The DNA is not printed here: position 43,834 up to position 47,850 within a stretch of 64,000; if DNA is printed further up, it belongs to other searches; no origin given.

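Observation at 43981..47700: PolC replicase apparently lacking its DnaQ-like 3'-5' proofreading exonuclease domain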

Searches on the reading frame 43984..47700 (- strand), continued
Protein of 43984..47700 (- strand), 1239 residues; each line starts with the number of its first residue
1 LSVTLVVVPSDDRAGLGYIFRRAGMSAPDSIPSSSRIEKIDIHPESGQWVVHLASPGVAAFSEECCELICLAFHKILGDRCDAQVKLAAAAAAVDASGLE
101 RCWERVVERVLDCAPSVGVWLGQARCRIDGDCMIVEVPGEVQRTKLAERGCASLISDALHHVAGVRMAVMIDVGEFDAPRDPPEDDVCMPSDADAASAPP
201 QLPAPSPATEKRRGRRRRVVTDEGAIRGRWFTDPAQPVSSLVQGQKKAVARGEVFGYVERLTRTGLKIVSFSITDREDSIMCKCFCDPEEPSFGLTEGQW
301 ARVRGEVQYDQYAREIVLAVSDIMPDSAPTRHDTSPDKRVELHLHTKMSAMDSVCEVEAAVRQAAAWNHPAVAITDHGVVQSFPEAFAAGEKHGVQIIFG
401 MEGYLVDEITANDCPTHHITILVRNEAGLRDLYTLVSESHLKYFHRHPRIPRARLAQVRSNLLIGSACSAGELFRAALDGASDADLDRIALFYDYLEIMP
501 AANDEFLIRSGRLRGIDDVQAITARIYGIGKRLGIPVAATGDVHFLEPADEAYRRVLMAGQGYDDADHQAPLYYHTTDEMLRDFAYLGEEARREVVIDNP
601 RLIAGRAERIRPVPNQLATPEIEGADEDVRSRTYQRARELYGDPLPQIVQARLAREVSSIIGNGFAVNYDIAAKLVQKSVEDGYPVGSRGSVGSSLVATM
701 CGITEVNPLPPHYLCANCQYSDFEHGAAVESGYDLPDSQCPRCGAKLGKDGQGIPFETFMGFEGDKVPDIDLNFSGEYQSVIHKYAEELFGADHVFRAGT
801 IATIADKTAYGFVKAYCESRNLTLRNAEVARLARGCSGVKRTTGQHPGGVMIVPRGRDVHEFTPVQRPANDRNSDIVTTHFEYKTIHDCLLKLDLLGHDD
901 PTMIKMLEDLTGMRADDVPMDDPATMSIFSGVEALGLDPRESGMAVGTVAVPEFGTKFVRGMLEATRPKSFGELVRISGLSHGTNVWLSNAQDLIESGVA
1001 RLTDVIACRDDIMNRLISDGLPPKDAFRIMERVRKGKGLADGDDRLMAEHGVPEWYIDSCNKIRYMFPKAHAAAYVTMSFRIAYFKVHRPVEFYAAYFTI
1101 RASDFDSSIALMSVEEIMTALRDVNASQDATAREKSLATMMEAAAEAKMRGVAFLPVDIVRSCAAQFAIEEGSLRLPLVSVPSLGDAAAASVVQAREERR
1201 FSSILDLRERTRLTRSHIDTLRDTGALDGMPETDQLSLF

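Call 16: find_related_loci(query=P0001, collection=genome_contigs, flank=10000)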
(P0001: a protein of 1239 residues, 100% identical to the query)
Query P0001 (1239 aa) in genome_contigs; peptide patterns used: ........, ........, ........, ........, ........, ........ (x = any residue, [..] = any of these).
557 stretches matched a pattern; 547 encode a relative of the query (tblastn E <= 1e-3); the best 80 are kept; 80 distinct loci.
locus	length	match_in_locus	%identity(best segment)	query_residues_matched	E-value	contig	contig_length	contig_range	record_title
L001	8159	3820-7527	84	9-1239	0e+0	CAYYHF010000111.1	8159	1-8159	MAG TPA_asm: uncultured Clostridia bacterium isolate binchicken_co139_230 genome assembly, contig: NODE_20809_length_815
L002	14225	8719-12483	77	1-1239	0e+0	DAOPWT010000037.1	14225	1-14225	MAG TPA_asm: Bacillota bacterium isolate AMR_MDS_1359 NODE_4358_length_14225_cov_20.154411, whole genome shotgun sequenc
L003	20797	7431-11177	80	1-1239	0e+0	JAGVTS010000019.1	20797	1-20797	MAG: Bacillota bacterium isolate THP_Bin_8 THP_Bin_8_scaffold_534, whole genome shotgun sequence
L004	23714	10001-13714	63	1-1239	0e+0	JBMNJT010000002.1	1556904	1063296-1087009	MAG: Bacillota bacterium isolate SBF912LR0HQ0142 contig_24999, whole genome shotgun sequence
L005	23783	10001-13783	63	1-1239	0e+0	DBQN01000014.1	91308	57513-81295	MAG TPA_asm: Firmicutes bacterium UBA1393 UBA1393_contig_14645, whole genome shotgun sequence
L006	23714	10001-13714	63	1-1239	0e+0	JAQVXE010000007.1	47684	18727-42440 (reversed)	MAG: Bacillota bacterium isolate STF2_119 NODE_1436_length_47684_cov_8.515760_Sandtown_F2, whole genome shotgun sequence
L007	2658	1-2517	69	401-1239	0e+0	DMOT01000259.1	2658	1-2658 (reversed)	MAG TPA_asm: Bacillota bacterium isolate UBA10085 contig_4831, whole genome shotgun sequence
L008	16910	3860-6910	56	226-1239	0e+0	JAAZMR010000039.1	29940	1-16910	MAG: Bacillota bacterium isolate AS23ysBPME_95 123828_AS23, whole genome shotgun sequence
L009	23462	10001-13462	50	99-1239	0e+0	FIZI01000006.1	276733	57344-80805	uncultured Clostridia bacterium genome assembly, contig: 231, whole genome shotgun sequence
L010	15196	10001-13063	54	211-1239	0e+0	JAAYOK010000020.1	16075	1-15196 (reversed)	MAG: Bacillota bacterium isolate AS21ysBPME_352 13151_AS21, whole genome shotgun sequence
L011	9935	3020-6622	47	33-1239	0e+0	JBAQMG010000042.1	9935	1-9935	MAG: Desulfitobacteriaceae bacterium isolate MFD12075_ilm_asm_bin15 k127_34016, whole genome shotgun sequence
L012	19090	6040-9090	55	226-1239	0e+0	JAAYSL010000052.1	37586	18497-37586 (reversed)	MAG: Bacillota bacterium isolate AS23ysBPME_338 35010_AS23, whole genome shotgun sequence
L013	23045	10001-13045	51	212-1239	0e+0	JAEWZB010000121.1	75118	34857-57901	MAG: Bacillota bacterium isolate OH_SFB_195 k127_887291, whole genome shotgun sequence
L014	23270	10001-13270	48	140-1239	0e+0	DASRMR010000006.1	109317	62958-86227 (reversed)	MAG TPA_asm: Syntrophomonadaceae bacterium isolate SMAG_U10221 k141_69680, whole genome shotgun sequence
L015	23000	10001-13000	51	238-1239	0e+0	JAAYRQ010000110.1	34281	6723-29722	MAG: Syntrophomonadaceae bacterium isolate AS23ysBPME_226 167545_AS23, whole genome shotgun sequence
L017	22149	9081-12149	51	226-1239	0e+0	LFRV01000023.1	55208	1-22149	MAG: Clostridiales bacterium DTU069 scaffold16531, whole genome shotgun sequence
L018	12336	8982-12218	50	181-1239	0e+0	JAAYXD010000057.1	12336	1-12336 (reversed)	MAG: Clostridiaceae bacterium isolate AS02xzSISU_46 13737_AS02, whole genome shotgun sequence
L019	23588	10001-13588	46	37-1239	0e+0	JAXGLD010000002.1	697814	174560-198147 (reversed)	MAG: Syntrophomonadaceae bacterium isolate AnMBR.bin200 bin200_2, whole genome shotgun sequence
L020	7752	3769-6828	51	226-1239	0e+0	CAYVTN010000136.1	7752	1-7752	MAG TPA_asm: uncultured bacterium isolate binchicken_co224_182 genome assembly, contig: NODE_10381_length_7752_cov_4.592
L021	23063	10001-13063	50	226-1239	0e+0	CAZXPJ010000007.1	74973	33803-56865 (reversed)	MAG TPA_asm: uncultured Eubacteriales bacterium isolate SRP294416_co2_523 genome assembly, contig: NODE_86_length_74973_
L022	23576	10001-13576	46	29-1239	0e+0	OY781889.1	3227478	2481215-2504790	MAG: Syntrophomonadaceae bacterium isolate d6309e7a-5f4a-4193-8fe6-a21da7285db0 genome assembly, chromosome: 1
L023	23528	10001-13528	47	36-1239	0e+0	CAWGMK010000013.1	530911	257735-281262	MAG: uncultured Firmicutes bacterium isolate MFD03899.bin.1.111 genome assembly, contig: contig_8402, whole genome shotg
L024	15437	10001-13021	52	237-1239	0e+0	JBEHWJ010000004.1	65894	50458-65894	MAG: Syntrophomonadaceae bacterium isolate FI4 k141_1031067_length_65894_cov_237.2151, whole genome shotgun sequence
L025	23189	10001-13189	50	187-1239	0e+0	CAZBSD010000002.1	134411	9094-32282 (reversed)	MAG TPA_asm: uncultured Syntrophomonas sp. isolate SRP192927_co4_966 genome assembly, contig: NODE_72_length_134411_cov_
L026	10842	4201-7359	49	194-1239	0e+0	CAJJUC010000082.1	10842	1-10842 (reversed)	MAG TPA_asm: uncultured Clostridiales bacterium isolate ERR1190876-bin.42 genome assembly, contig: NODE_4201_length_1084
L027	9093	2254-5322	50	223-1239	0e+0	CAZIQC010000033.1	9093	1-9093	MAG TPA_asm: uncultured Oscillospiraceae bacterium isolate SRP225648_co1_156 genome assembly, contig: NODE_19581_length_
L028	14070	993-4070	50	220-1239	0e+0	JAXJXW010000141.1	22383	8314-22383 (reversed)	MAG: Clostridia bacterium isolate DOME_MAG_7345 7345_C0434_k141_383956, whole genome shotgun sequence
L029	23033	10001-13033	50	233-1239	0e+0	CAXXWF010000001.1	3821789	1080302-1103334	MAG: Syntrophomonadaceae bacterium isolate 510d5e25-0d66-4dd2-8cb2-8a0e7e1720a4 genome assembly, contig: contig_1, whole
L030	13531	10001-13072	50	222-1239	0e+0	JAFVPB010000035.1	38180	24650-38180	MAG: Clostridia bacterium isolate RGIG5265 Sheep_Colon-1__c135388, whole genome shotgun sequence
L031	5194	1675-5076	50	219-1239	0e+0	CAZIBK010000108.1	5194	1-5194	MAG TPA_asm: uncultured Oscillospiraceae bacterium isolate SRP222994_co1_175 genome assembly, contig: NODE_31124_length_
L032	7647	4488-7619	49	206-1239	0e+0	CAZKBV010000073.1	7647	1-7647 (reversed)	MAG TPA_asm: uncultured Oscillospiraceae bacterium isolate SRP222994_co1_176 genome assembly, contig: NODE_19747_length_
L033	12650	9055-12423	46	102-1239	0e+0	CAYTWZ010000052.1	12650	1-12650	MAG TPA_asm: uncultured Oscillospiraceae bacterium isolate SRP222994_co1_147 genome assembly, contig: NODE_10513_length_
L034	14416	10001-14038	56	97-1239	0e+0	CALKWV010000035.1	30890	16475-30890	MAG TPA_asm: uncultured Firmicutes bacterium isolate SRR6713629_bin.36_CONCOCT_v1.1_MAG genome assembly, contig: ERZ7949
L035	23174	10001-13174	48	195-1239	0e+0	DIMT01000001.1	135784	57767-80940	MAG TPA_asm: Firmicutes bacterium UBA5559 UBA5559_contig_1478, whole genome shotgun sequence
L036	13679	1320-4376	49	233-1239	0e+0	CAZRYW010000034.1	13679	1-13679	MAG TPA_asm: uncultured Oscillospiraceae bacterium isolate SRP225648_co1_913 genome assembly, contig: NODE_11344_length_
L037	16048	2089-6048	57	123-1239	0e+0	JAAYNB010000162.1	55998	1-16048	MAG: Clostridiales bacterium isolate AS21ysBPME_102 142242_AS21, whole genome shotgun sequence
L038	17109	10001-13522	45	37-1239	0e+0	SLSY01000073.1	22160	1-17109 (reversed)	MAG: Bacillota bacterium isolate CSSed165cm_82 CSSed16-5cm-5185, whole genome shotgun sequence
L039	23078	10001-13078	49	220-1239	0e+0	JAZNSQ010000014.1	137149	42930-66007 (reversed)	MAG: Clostridia bacterium isolate T1900044809_TS20190275.MAGScoT_cleanbin_000004 SGB_2768_k141_744550, whole genome shot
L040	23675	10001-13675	57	216-1239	0e+0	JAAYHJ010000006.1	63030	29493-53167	MAG: Clostridiaceae bacterium isolate AS09scLD_371 36831_AS09, whole genome shotgun sequence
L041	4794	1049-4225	48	195-1239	0e+0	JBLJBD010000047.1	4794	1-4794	MAG: Anaerovoracaceae bacterium isolate FCR3224_Bin.2_lim Bin.2.NODE_3555_length_4794_cov_14.771682, whole genome shotgu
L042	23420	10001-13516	48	69-1239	0e+0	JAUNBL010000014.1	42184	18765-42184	MAG: Clostridia bacterium isolate S1R_St_44 NODE_351_length_42184_cov_8.699376, whole genome shotgun sequence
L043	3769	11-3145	49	204-1239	0e+0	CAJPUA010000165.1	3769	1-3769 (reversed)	MAG: uncultured Schwartzia sp. isolate SRR9217487-mag-bin.1 genome assembly, contig: SRR9217487-mag-bin.1_3073, whole ge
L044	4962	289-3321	50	235-1239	0e+0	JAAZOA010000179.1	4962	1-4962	MAG: Syntrophomonadaceae bacterium isolate AS27yjCOA_214 111620_AS27, whole genome shotgun sequence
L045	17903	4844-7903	49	226-1239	0e+0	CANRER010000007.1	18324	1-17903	MAG: uncultured Clostridia bacterium isolate Lapin-024__bin20 genome assembly, contig: Lapin-024__NODE_3895_length_18324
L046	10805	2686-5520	51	303-1239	0e+0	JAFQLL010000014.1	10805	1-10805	MAG: Clostridia bacterium isolate RGIG1927 Goat_Cecum.Co__c452742, whole genome shotgun sequence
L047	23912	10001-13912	56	146-1239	0e+0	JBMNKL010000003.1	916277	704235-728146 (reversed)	MAG: Acetivibrionales bacterium isolate SBF912LR0HQ0016 contig_37028, whole genome shotgun sequence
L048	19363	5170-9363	57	29-1239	0e+0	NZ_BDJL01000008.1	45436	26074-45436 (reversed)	Carboxydothermus islandicus strain SET IS-9, whole genome shotgun sequence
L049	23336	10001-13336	46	131-1239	0e+0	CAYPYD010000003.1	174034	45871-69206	MAG TPA_asm: uncultured Eubacteriales bacterium isolate SRP302447_co2_421 genome assembly, contig: NODE_294_length_17403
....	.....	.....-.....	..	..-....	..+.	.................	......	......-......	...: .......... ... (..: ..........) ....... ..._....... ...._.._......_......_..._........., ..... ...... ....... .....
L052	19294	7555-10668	50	199-1239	0e+0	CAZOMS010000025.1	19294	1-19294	MAG TPA_asm: uncultured Syntrophomonas sp. isolate SRP192927_co4_275 genome assembly, contig: NODE_5647_length_19294_cov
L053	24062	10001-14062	55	84-1239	0e+0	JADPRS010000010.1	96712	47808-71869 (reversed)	Lutibacter sp. B2 NODE_35_length_96712_cov_13.259050, whole genome shotgun sequence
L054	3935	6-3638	44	44-1239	0e+0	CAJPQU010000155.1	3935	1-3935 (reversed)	MAG: uncultured Schwartzia sp. isolate SRR9217428-mag-bin.4 genome assembly, contig: SRR9217428-mag-bin.4_4971, whole ge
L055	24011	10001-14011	55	99-1239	0e+0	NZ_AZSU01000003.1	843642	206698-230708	[Clostridium] ultunense DSM 10521 scaffold_3, whole genome shotgun sequence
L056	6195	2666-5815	48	198-1239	0e+0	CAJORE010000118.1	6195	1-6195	uncultured Selenomonadaceae bacterium isolate Rumen_Coassembly_mag_878 genome assembly, contig: k87_7078032, whole genom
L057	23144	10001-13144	47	213-1239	0e+0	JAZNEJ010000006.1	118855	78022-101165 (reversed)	MAG: Eubacteriales bacterium isolate T1900044722_TS20190188.MAGScoT_cleanbin_000005 SGB_1910_k141_1854704, whole genome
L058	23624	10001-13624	56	231-1239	0e+0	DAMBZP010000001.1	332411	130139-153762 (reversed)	MAG TPA_asm: Sedimentibacter sp. isolate CTOTU49462 NODE_6_length_332411_cov_3.974115, whole genome shotgun sequence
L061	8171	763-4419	53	226-1239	0e+0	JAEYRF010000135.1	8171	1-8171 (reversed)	MAG: Bacillota bacterium isolate OH_CBB_50 k127_658065, whole genome shotgun sequence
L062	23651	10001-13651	54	226-1239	0e+0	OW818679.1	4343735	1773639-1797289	metagenome genome assembly, chromosome: 1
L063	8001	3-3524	56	271-1239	0e+0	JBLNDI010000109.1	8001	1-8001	MAG: Bacillota bacterium isolate MAG103 PRJNA950955_bin12_renamed_108, whole genome shotgun sequence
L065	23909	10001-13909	54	146-1239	0e+0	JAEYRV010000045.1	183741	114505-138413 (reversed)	MAG: Bacillota bacterium isolate OH_CBB_73 k127_2162205, whole genome shotgun sequence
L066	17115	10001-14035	54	99-1239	0e+0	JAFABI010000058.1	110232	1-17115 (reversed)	MAG: Bacillota bacterium isolate OH_SBB_121 k127_1084548, whole genome shotgun sequence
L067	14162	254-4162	55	143-1239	0e+0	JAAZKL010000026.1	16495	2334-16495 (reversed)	MAG: Clostridiaceae bacterium isolate AS22ysBPME_286 11480_AS22, whole genome shotgun sequence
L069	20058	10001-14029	54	103-1239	0e+0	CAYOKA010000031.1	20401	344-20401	MAG TPA_asm: uncultured Oscillospiraceae bacterium isolate binchicken_co39_276 genome assembly, contig: NODE_6419_length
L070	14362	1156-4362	46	197-1239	0e+0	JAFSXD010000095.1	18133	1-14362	MAG: Selenomonadaceae bacterium isolate RGIG3554 Goat_Rumen.Co__c2606762, whole genome shotgun sequence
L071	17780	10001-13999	54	114-1239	0e+0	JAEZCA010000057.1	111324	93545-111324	MAG: Bacillota bacterium isolate OH_CBrB_222 k127_1030114, whole genome shotgun sequence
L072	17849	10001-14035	53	99-1239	0e+0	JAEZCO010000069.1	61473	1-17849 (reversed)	MAG: Bacillota bacterium isolate OH_CBrB_255 k127_816651, whole genome shotgun sequence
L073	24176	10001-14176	56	37-1239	0e+0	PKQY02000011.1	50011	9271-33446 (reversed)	MAG: Bacillota bacterium isolate ZC4RG07 NODE_421_length_50011_cov_34.348547, whole genome shotgun sequence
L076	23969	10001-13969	54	125-1239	0e+0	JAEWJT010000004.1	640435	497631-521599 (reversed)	MAG: Bacillota bacterium isolate OH_PBrB_159 k127_637754, whole genome shotgun sequence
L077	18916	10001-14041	53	99-1239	0e+0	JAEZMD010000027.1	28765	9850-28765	MAG: Bacillota bacterium isolate OH_CDB_9 k127_216328, whole genome shotgun sequence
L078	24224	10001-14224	54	36-1239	0e+0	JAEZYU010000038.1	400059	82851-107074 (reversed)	MAG: Bacillota bacterium isolate OH_PFB_25 k127_426893, whole genome shotgun sequence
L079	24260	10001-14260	54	11-1239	0e+0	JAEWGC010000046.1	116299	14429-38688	MAG: Bacillota bacterium isolate OH_PBlB_208 k127_1206256, whole genome shotgun sequence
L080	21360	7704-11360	54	222-1239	0e+0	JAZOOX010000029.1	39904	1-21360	MAG: Clostridia bacterium isolate T1900045626_YK20190320.MAGScoT_cleanbin_000003 SGB_8014_k141_156118, whole genome shot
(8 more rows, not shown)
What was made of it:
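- Closest known: Exo-less PolC of Clostridia and Negativicutes. Different: The best species-representative match is 84% identical (call 16).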

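Call 17: list_cluster_members(proteins=[P0001, P0020, P0036])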
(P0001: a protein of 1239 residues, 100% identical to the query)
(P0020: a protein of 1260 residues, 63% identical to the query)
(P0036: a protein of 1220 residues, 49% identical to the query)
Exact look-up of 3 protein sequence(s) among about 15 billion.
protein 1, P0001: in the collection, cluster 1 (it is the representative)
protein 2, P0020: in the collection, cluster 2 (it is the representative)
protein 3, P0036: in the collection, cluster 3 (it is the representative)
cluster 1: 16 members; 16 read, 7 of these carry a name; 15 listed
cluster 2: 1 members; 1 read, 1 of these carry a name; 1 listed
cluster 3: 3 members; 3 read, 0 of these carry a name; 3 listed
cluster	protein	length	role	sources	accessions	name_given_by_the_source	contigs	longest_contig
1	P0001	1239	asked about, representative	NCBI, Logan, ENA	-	-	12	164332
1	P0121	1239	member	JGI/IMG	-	DNA polymerase-3 subunit alpha (Gram-positive type)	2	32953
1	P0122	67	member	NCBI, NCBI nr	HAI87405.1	MAG TPA: hypothetical protein DCL63_10510, partial [Firmicutes bacterium] | hypothetical protein [Bacillota bacterium]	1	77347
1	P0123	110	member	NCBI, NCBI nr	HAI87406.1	MAG TPA: hypothetical protein DCL63_10515, partial [Firmicutes bacterium] | hypothetical protein [Bacillota bacterium]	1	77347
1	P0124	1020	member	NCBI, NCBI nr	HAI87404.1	MAG TPA: PolC-type DNA polymerase III [Firmicutes bacterium] | PolC-type DNA polymerase III [Bacillota bacterium]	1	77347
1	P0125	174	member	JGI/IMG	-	DNA polymerase-3 subunit alpha (Gram-positive type)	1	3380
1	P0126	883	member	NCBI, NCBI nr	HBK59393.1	MAG TPA: PolC-type DNA polymerase III, partial [Firmicutes bacterium] | PolC-type DNA polymerase III [Bacillota bacterium]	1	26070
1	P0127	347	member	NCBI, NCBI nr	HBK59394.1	MAG TPA: hypothetical protein DDZ84_01195, partial [Firmicutes bacterium] | hypothetical protein [Bacillota bacterium]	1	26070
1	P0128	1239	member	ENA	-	-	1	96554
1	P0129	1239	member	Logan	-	-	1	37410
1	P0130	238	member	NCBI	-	-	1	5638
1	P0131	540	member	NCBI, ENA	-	-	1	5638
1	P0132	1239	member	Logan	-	-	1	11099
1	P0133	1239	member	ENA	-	-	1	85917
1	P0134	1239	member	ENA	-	-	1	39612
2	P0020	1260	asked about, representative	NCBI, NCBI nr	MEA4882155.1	MAG: PolC-type DNA polymerase III [Clostridia bacterium] | PolC-type DNA polymerase III [Clostridia bacterium]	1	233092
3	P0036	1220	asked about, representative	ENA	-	-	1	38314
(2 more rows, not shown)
